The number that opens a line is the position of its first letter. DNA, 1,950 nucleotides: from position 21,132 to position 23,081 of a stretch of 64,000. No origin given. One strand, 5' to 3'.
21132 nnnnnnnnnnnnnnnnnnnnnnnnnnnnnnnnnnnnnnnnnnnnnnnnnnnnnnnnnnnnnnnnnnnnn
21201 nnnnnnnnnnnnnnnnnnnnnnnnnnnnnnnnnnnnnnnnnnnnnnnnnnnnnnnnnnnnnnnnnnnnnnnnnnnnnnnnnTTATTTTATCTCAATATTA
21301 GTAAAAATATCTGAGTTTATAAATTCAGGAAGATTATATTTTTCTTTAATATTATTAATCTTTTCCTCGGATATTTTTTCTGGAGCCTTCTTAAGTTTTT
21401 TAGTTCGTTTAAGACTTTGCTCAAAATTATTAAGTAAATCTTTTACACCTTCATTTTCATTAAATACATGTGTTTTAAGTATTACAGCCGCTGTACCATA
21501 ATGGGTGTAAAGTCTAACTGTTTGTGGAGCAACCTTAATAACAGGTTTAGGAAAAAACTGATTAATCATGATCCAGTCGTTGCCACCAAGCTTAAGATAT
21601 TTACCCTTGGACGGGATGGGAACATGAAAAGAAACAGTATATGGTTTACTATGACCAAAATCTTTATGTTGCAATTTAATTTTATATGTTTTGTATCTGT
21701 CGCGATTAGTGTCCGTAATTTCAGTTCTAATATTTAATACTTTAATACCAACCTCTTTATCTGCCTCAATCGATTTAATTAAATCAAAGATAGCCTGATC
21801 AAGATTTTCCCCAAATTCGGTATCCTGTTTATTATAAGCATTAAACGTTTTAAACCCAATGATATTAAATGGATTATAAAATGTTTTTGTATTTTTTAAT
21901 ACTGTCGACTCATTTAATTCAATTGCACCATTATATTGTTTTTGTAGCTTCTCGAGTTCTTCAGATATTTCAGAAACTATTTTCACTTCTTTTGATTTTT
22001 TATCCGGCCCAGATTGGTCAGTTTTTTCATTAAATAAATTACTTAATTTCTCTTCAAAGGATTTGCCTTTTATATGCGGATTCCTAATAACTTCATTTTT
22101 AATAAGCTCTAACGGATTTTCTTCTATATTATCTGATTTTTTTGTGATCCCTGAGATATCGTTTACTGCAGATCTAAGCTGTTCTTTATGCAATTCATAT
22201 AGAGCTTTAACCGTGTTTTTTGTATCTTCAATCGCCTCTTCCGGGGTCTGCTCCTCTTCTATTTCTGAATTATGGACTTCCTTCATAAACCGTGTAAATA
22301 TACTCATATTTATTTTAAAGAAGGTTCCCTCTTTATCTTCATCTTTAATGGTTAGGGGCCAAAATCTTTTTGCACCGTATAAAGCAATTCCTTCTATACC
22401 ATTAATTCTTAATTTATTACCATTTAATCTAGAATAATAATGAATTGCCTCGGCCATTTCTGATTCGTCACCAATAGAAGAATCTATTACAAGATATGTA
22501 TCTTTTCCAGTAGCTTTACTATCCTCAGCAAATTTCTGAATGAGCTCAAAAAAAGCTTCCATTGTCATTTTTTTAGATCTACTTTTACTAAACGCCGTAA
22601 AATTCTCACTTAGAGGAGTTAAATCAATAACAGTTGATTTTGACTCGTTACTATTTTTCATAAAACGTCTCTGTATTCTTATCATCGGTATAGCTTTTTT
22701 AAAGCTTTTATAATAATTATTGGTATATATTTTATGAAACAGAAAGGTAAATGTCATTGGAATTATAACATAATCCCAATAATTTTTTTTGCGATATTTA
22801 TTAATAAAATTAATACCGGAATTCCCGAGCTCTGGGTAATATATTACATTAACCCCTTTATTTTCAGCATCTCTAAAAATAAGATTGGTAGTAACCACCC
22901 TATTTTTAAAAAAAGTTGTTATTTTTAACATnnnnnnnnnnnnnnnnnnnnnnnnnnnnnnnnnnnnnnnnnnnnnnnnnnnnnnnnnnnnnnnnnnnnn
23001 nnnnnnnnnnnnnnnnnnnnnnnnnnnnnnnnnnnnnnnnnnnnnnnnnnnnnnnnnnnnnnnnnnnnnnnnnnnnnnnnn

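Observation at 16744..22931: Phage-encoded multisubunit RNA polymerase beta subunit in two genes with a homing-endonuclease gene wedged between them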

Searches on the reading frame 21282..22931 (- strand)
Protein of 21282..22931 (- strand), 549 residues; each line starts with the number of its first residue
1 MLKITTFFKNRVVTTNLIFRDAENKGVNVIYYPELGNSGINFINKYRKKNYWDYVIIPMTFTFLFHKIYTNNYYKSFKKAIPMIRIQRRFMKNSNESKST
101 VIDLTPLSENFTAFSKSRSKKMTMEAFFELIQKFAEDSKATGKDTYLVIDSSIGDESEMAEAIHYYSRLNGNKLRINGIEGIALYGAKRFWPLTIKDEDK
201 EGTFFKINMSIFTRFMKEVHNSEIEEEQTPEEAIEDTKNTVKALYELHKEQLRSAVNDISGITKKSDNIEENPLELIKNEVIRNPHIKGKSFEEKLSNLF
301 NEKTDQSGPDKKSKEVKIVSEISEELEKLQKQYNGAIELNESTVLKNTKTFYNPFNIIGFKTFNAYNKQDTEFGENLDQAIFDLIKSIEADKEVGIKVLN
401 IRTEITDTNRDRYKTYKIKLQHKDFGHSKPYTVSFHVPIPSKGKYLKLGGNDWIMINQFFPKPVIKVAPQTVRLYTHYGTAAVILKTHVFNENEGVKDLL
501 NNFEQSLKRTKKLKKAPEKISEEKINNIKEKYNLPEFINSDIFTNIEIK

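Call 4: search_protein_families(library=pfam, proteins=[window:21282-22931:-], max_evalue=1)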
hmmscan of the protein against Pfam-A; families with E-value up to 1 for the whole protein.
window:21282-22931:- (549 aa): 2 families
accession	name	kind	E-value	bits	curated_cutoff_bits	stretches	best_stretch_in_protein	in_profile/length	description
PF16321.10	Ribosom_S30AE_C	-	0.16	12.2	25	1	17-37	34-54/57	Sigma 54 modulation/S30EA ribosomal protein C terminus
PF25201.1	nSTAND6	-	0.27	11.7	27.7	0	495-536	59-101/148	Novel STAND NTPase 6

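Call 5: search_protein_families(library=phrogs, proteins=[window:21282-22931:-], max_evalue=0.01)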
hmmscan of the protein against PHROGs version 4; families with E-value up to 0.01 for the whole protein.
window:21282-22931:- (549 aa): 0 families

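Call 8: search_dna_similar(query=window:21282-22931:-, collection=phages, mode=protein, max_rows=40, max_evalue=0.01)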
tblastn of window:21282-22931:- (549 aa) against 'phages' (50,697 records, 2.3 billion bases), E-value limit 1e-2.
Records with a match: 8; places in all: 8; records where one place covers at least 80% of the query: 0.
Best place of each record, by identity: <60% 8.
By first word of the organism name: Bacillus 8.
By host as written in the record: Bacillus subtilis 4; Bacillus subtilis subsp. subtilis 168 2; Bacillus sp 1; Bacillus pumilus 1.
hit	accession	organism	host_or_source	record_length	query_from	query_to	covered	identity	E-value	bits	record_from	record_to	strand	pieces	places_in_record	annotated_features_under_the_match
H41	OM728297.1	Bacillus phage vB_BsuM-Goe21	Bacillus subtilis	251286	373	478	19%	25.5%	3e-5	53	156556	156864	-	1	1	hypothetical protein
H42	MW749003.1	Bacillus phage vB_BspM_Internexus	Bacillus sp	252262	373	478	19%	25.5%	3e-5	53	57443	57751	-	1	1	putative DNA-directed RNA polymerase beta subunit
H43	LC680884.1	Bacillus phage PBS1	Bacillus subtilis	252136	373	478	19%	25.5%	4e-5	53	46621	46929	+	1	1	hypothetical protein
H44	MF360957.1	Bacillus phage PBS1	Bacillus subtilis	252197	373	478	19%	25.5%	4e-5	53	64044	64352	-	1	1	80: hypothetical protein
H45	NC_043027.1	Bacillus phage PBS1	Bacillus subtilis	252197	373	478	19%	25.5%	4e-5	53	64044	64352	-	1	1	80: RNA polymerase beta subunit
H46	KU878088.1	Bacillus phage AR9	Bacillus subtilis subsp. subtilis 168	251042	373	478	19%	25.5%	4e-5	53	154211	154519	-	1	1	DNA-directed RNA polymerase beta subunit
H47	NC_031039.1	Bacillus phage AR9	Bacillus subtilis subsp. subtilis 168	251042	373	478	19%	25.5%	4e-5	53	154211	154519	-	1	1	RNA polymerase beta subunit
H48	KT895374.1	Bacillus phage vB_BpuM-BpSp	Bacillus pumilus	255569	366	478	21%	23.9%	3e-5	53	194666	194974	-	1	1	RNA-polymerase beta-subunit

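Call 14: find_related_loci(query=window:21282-22931:-, collection=viral_contigs, flank=8000)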
Query window:21282-22931:- (549 aa) in viral_contigs; peptide patterns used: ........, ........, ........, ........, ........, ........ (x = any residue, [..] = any of these).
28 stretches matched a pattern, but none encodes a relative of the query by tblastn (E <= 1e-3).

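Call 15: find_homologous_proteins(query=window:21282-22931:-, max_evalue=0.001)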
Query window:21282-22931:- (549 aa): 42 proteins with E <= 0.001 among 8000 candidates.
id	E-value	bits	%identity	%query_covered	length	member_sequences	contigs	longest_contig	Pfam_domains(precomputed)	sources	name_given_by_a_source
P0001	0.0e+0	1207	100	100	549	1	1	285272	-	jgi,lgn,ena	-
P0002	2.9e-294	995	81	100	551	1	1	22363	-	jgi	-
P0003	3.0e-248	843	68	100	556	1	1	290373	-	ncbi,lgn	-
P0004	8.1e-248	842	68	100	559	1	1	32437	-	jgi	-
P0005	4.8e-247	839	67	100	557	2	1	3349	-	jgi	-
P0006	2.5e-243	827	66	100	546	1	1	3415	-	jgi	-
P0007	4.6e-241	819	66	100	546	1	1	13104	-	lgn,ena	-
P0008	3.5e-240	816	66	100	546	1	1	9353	-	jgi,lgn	jgi:hypothetical protein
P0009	1.7e-239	814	65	100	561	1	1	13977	-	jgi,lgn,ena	-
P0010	5.4e-239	813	67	100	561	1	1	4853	-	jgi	-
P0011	2.6e-236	804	65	100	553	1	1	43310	-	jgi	-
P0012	4.8e-231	786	64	100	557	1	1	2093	-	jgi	jgi:hypothetical protein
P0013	9.2e-231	785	62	100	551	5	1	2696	-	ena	-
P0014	5.2e-230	783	64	100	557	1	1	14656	-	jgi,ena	-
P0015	3.0e-229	780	62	100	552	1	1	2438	-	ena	-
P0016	2.6e-227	774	64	100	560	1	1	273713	-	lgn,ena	-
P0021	1.9e-212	725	59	100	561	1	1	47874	-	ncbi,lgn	-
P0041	3.2e-67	246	36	94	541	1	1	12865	-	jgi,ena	-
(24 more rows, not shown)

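Call 16: find_encoding_contigs(protein=P0001, flank=8000, max_places=3)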
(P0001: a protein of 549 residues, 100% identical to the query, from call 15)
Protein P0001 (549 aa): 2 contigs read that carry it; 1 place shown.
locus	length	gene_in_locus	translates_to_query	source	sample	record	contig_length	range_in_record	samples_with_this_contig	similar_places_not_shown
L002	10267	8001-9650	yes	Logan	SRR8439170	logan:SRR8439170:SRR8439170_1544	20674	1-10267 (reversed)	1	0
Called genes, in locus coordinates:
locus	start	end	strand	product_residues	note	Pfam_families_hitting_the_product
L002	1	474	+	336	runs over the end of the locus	-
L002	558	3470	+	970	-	PF01807:Zn_ribbon_DnaG (weak), PF19263:DUF5906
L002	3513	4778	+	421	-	-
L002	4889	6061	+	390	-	-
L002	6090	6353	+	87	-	-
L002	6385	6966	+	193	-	-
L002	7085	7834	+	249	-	PF26809:Phage_T4_gp13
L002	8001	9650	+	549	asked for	-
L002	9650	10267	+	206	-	?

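Call 17: find_encoding_contigs(protein=P0002, flank=8000, max_places=3)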
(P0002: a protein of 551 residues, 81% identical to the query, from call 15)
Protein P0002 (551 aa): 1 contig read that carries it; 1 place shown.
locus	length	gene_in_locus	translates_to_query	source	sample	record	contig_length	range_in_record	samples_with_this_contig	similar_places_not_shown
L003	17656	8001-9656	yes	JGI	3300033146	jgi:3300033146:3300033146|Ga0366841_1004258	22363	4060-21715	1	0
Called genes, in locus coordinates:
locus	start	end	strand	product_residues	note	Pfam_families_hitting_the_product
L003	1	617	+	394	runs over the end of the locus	-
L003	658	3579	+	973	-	PF01807:Zn_ribbon_DnaG (weak), PF19263:DUF5906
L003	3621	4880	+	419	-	-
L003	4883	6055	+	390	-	-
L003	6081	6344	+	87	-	-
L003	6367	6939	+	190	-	-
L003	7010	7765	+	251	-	PF26809:Phage_T4_gp13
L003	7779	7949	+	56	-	-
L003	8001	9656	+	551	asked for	-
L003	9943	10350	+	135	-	PF00565:SNase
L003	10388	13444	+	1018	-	PF04565:RNA_pol_Rpb2_3 (weak), PF00562:RNA_pol_Rpb2_6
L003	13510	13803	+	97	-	-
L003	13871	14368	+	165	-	-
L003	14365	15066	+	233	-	-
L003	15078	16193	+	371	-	PF02945:Endonuclease_7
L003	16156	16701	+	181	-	-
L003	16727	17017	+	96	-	PF11373:DUF3175 (weak)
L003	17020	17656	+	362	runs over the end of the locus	-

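Call 18: find_encoding_contigs(protein=P0003, flank=8000, max_places=3)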
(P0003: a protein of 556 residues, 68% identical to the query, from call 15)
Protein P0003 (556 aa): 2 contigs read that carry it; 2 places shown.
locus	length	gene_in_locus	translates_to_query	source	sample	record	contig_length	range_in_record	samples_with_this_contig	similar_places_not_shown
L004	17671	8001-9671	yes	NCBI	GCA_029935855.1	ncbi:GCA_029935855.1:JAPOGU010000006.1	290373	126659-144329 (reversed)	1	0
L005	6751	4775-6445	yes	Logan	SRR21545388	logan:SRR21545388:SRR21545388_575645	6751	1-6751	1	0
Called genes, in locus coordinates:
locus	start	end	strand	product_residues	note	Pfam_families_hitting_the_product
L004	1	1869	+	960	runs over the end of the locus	PF01807:Zn_ribbon_DnaG (faint), PF19263:DUF5906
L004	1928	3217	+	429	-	-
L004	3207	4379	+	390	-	-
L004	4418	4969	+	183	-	-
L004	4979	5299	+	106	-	-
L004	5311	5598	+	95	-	-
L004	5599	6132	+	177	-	PF03734:YkuD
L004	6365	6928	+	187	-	PF13609:Porin_4 (weak)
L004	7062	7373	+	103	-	-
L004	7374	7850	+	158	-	-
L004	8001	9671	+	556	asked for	-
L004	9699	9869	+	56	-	-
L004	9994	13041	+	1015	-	PF04565:RNA_pol_Rpb2_3 (faint), PF00562:RNA_pol_Rpb2_6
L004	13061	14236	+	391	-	-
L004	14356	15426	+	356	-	PF02945:Endonuclease_7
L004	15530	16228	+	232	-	-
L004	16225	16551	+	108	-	-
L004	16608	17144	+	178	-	-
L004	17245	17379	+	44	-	-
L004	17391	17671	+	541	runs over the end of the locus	PF01368:DHH, PF02272:DHHA1, PF17768:RecJ_OB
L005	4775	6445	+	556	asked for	-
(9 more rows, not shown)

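Call 19: find_encoding_contigs(protein=P0016, flank=6000, max_places=2)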
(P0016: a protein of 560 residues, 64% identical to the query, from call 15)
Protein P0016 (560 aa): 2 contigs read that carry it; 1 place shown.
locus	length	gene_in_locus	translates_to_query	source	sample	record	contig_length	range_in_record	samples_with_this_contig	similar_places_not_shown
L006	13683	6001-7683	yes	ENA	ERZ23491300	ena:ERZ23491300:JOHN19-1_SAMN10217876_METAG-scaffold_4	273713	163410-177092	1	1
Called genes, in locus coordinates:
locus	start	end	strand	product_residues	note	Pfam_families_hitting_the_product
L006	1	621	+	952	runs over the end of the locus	PF19263:DUF5906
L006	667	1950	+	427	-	-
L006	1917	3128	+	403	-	-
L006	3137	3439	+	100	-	-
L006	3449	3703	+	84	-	-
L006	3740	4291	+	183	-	-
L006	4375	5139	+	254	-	PF26809:Phage_T4_gp13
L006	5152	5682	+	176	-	-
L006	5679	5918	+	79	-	-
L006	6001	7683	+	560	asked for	-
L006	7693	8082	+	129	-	-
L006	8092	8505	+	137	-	-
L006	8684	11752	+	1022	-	PF04565:RNA_pol_Rpb2_3, PF00562:RNA_pol_Rpb2_6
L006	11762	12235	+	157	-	PF20299:NARF (weak)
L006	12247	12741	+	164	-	-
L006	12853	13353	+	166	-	-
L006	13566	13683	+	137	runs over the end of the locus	-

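Call 20: find_encoding_contigs(protein=P0021, flank=6000, max_places=2)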
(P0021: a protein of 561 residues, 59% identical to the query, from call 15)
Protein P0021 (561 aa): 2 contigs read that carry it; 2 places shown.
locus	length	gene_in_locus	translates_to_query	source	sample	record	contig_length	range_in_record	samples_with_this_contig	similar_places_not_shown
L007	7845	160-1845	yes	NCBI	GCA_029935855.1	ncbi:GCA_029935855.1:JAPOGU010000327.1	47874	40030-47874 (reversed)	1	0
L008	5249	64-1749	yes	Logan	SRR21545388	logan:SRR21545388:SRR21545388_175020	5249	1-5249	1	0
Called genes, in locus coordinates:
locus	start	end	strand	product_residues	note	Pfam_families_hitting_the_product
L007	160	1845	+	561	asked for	-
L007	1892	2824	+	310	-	-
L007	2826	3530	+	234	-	-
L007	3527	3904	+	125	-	-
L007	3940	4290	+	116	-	-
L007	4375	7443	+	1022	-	PF04565:RNA_pol_Rpb2_3, PF00562:RNA_pol_Rpb2_6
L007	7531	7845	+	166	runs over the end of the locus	-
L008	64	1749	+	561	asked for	-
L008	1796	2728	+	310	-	-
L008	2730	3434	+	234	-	-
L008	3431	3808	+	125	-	-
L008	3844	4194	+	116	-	-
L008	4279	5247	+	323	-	?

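Call 21: find_encoding_contigs(protein=P0041, flank=8000, max_places=2)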
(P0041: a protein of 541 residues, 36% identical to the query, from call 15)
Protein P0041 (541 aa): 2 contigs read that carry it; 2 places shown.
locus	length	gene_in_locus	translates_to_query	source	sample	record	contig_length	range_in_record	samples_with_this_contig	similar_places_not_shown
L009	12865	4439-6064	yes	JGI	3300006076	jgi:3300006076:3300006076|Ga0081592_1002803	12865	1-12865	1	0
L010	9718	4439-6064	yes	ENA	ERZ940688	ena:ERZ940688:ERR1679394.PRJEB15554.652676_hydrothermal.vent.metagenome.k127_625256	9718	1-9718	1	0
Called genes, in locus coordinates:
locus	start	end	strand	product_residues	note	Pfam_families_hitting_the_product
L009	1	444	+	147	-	?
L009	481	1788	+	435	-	-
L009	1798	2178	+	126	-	-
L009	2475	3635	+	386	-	-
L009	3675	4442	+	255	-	-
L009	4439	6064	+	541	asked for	-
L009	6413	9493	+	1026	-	PF00562:RNA_pol_Rpb2_6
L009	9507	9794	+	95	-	-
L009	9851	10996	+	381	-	-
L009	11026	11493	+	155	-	-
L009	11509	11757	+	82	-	-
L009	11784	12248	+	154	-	-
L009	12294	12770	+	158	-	-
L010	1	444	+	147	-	?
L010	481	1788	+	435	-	-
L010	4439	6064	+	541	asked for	-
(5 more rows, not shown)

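Call 25: search_solved_structures(query=A1, max_evalue=10, show_alignments=3)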
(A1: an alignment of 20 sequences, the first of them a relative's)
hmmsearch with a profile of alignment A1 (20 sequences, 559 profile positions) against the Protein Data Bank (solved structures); distinct sequences matched with E-value up to 10: 0.

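Call 37: predict_structure(alignment_id=A1)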
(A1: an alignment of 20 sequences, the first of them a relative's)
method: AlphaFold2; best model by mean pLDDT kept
length: 549 residues; sequences in the alignment: 20
mean_pLDDT: 73.4   pTM: 0.46
mean pLDDT of the five models: 73.4, 71.6, 71.0, 70.4, 68.9
residues with pLDDT >= 90: 102; 70-90: 244; 50-70: 142; < 50: 61
segments of 3 or more residues with pLDDT < 50: 256-270, 303-309, 441-461, 485-493
pLDDT, mean of each block of 10 residues (from residue 1): 89 89 92 91 84 90 87 91 89 86 93 83 92 92 93 81 86 88 92 91 88 87 63 74 71 48 34 67 74 73 46 61 64 58 59 60 54 56 71 73 66 74 66 70 42 39 57 56 48 61 77 81 86 79 79
secondary structure, 60 per line:
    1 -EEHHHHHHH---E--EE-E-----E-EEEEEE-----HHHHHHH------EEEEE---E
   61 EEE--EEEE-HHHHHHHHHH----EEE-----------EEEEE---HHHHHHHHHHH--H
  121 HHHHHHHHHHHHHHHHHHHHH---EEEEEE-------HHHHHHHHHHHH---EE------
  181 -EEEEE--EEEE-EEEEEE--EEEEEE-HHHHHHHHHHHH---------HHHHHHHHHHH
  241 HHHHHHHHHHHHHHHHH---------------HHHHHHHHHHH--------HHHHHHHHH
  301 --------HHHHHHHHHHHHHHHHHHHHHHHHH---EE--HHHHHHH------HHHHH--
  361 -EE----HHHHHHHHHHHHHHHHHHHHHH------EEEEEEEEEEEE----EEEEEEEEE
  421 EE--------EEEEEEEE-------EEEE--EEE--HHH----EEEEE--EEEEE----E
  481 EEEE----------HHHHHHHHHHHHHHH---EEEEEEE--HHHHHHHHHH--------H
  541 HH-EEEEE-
elements in order: H4-10 E28-33 H39-45 E52-56 E60-63 E66-69 H71-80 E85-87 E99-103 H107-117 H120-141 E145-150 H158-169 E182-186 E189-192 E194-199 E202-207 H209-220 H230-257 H273-283 H292-300 H309-333 H341-347 H354-358 H368-389 E396-407 E412-422 E431-438 E446-449 E452-454 E464-468 E471-475 E480-484 H495-509 E513-519 H522-531 E544-548

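Call 39: search_protein_representatives(alignment_id=A1)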
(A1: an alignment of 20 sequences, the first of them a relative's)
Query: 20 sequences, 559 profile positions. Proteins with E-value up to 0.001 (for the whole library): 139; up to 1e-10: 111; up to 1e-30: 45. The best 139 are listed.
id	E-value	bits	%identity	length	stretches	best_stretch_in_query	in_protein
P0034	2.3e-245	832.2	-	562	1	1-558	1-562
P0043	1.7e-199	680.7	-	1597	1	1-557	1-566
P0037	3.3e-175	600.6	-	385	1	169-558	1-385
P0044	2.9e-128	445.6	-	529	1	1-558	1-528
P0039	8.9e-126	437.4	-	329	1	1-306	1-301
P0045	4.6e-125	435.0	-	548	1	26-554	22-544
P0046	7.2e-121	421.2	-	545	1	27-546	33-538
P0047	2.1e-112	393.2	-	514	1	1-558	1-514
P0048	3.9e-112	392.4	-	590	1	15-558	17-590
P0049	1.0e-111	391.0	-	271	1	285-558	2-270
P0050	1.6e-110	387.0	-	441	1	77-558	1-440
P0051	4.9e-110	385.4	-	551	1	27-521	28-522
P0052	3.0e-104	366.3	-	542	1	7-558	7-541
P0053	1.7e-102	360.6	-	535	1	27-544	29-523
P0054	2.8e-102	359.8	-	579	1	1-558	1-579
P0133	1.1e-15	73.9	-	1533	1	66-518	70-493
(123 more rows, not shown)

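Call 54: find_encoding_contigs(protein=P0043, flank=6000, max_places=2)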
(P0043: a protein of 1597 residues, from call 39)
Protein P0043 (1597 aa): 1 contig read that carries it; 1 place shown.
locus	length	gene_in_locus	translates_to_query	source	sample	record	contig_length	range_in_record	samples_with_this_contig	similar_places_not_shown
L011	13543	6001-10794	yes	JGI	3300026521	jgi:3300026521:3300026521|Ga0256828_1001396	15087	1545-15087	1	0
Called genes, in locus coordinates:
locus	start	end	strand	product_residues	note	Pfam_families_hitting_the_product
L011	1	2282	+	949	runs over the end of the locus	PF19263:DUF5906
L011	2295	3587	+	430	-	-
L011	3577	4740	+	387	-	PF04998:RNA_pol_Rpb1_5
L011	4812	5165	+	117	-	-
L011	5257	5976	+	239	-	PF26809:Phage_T4_gp13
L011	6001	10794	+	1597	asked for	PF00562:RNA_pol_Rpb2_6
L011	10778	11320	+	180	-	-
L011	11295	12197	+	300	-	PF02945:Endonuclease_7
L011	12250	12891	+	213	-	-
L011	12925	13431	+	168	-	-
